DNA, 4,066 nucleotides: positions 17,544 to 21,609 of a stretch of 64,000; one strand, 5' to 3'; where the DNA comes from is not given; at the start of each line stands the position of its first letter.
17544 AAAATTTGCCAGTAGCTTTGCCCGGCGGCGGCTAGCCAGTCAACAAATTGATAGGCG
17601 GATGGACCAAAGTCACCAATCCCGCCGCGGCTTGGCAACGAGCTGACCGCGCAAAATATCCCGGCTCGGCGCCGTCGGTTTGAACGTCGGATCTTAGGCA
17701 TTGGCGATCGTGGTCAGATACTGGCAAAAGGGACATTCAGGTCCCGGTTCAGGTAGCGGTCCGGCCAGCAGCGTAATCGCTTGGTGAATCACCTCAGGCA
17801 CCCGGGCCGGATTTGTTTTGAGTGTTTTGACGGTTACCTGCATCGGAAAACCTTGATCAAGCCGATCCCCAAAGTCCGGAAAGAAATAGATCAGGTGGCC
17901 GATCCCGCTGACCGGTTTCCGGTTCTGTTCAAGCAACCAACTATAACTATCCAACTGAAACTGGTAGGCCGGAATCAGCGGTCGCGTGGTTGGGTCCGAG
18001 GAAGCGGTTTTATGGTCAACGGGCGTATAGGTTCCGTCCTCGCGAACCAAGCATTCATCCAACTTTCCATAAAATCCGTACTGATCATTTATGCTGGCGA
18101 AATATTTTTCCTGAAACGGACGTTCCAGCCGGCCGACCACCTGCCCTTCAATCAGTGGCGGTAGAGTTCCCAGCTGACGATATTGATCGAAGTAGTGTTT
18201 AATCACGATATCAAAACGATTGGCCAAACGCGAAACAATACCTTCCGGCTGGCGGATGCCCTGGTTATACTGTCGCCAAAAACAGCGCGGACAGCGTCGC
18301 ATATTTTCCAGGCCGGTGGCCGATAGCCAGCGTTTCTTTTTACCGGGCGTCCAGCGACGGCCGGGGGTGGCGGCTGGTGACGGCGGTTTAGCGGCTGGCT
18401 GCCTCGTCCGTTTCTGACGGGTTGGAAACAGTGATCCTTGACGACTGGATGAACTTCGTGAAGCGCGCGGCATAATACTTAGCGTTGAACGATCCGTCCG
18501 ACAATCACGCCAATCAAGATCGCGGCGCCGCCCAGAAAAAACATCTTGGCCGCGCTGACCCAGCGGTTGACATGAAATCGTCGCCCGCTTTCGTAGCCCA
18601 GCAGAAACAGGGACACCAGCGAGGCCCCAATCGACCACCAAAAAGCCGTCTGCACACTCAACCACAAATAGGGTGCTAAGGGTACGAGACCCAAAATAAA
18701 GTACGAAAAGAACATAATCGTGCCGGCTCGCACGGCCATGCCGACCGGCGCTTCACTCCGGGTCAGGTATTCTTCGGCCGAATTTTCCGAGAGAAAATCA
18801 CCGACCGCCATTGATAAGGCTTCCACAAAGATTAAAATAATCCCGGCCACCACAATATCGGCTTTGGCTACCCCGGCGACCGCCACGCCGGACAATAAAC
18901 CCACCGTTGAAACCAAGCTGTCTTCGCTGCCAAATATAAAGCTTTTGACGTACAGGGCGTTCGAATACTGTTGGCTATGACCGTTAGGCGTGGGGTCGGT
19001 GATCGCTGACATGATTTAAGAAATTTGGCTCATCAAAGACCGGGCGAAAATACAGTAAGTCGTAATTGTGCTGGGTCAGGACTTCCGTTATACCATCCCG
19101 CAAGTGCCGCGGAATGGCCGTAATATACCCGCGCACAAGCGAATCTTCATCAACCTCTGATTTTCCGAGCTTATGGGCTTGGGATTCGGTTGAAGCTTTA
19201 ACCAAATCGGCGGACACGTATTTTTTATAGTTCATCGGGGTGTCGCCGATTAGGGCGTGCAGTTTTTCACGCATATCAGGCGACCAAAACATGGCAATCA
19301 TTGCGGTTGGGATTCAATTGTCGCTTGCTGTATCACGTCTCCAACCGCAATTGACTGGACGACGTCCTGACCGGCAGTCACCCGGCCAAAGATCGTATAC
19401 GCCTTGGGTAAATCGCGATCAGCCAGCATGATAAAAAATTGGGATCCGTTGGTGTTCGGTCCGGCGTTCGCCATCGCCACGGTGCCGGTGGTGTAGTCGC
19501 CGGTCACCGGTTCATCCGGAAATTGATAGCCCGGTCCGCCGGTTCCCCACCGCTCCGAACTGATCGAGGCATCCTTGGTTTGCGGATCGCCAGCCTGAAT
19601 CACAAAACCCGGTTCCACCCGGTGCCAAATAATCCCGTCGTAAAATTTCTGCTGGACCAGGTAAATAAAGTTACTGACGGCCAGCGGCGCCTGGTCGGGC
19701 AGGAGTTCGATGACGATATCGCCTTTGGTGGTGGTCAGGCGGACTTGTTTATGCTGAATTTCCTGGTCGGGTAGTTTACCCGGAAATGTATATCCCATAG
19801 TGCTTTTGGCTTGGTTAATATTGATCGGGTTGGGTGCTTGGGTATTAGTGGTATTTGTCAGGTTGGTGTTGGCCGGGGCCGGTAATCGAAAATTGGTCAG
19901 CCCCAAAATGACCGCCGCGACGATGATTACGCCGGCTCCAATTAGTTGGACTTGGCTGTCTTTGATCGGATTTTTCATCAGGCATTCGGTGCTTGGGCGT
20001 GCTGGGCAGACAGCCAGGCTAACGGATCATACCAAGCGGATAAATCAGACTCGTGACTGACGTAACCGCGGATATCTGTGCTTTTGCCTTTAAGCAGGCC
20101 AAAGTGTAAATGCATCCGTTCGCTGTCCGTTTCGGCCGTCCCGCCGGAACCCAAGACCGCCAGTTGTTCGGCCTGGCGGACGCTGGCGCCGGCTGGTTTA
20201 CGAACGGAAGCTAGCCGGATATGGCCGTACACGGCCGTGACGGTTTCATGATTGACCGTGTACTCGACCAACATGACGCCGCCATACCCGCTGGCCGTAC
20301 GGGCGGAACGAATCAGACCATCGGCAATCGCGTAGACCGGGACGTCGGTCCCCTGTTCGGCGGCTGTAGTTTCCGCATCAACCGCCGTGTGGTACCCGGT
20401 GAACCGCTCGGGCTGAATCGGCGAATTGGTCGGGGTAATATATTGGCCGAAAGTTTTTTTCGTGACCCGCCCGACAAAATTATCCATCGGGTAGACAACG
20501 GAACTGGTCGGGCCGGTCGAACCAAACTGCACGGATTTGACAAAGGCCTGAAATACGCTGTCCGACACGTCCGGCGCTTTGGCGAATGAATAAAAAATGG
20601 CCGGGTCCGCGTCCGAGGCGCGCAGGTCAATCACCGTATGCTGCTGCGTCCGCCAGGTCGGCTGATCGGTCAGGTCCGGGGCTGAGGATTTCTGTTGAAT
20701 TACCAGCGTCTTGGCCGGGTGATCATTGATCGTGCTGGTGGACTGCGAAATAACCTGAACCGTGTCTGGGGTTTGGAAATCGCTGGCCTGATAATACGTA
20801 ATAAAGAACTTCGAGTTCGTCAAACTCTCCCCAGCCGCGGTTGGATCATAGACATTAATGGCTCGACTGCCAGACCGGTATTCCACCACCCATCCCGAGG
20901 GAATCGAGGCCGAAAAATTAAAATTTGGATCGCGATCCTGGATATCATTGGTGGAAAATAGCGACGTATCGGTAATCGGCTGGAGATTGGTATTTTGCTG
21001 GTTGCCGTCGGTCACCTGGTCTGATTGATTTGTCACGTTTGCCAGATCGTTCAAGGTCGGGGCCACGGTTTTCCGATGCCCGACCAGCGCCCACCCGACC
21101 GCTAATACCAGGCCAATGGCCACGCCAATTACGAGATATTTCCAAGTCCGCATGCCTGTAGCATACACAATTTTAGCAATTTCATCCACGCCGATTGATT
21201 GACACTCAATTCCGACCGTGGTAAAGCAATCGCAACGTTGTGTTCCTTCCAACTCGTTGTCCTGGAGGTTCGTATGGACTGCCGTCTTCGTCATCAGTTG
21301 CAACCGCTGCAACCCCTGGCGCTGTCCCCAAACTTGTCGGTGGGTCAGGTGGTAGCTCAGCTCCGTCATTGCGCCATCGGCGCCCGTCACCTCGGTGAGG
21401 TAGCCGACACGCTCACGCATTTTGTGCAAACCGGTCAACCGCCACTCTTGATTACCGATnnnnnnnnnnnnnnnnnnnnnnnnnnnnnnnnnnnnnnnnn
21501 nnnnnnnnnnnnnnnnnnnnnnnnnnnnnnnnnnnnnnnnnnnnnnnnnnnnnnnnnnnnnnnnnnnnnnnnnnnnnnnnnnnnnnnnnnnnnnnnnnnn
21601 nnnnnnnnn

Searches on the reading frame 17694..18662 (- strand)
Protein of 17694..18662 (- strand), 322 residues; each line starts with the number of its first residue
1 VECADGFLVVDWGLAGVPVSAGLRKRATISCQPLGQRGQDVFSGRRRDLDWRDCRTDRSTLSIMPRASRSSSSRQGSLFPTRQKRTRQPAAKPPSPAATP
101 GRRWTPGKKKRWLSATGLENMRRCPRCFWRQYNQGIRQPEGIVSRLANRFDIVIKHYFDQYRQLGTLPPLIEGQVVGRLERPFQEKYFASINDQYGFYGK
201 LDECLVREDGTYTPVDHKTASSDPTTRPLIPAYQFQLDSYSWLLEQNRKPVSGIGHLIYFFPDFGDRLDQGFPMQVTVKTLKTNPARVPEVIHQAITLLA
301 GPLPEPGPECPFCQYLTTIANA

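Call 49: search_protein_families(library=pfam, proteins=[window:17694-18662:-], max_evalue=0.00001)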
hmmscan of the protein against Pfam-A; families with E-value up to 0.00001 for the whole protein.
window:17694-18662:- (322 aa): 1 family
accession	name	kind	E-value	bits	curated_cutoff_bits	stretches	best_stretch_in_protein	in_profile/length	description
PF12705.13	PDDEXK_1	-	2.7e-10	41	22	1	189-316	120-243/247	PD-(D/E)XK nuclease superfamily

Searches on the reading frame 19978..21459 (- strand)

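Call 48: search_protein_families(library=pfam, proteins=[window:19978-21459:-], max_evalue=0.00001)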
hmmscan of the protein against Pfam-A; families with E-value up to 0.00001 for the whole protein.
window:19978-21459:- (493 aa): 1 family
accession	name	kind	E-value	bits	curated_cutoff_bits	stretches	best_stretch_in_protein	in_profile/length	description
PF01551.29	Peptidase_M23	-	1.3e-10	41.8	28.7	1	365-458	8-90/96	Peptidase family M23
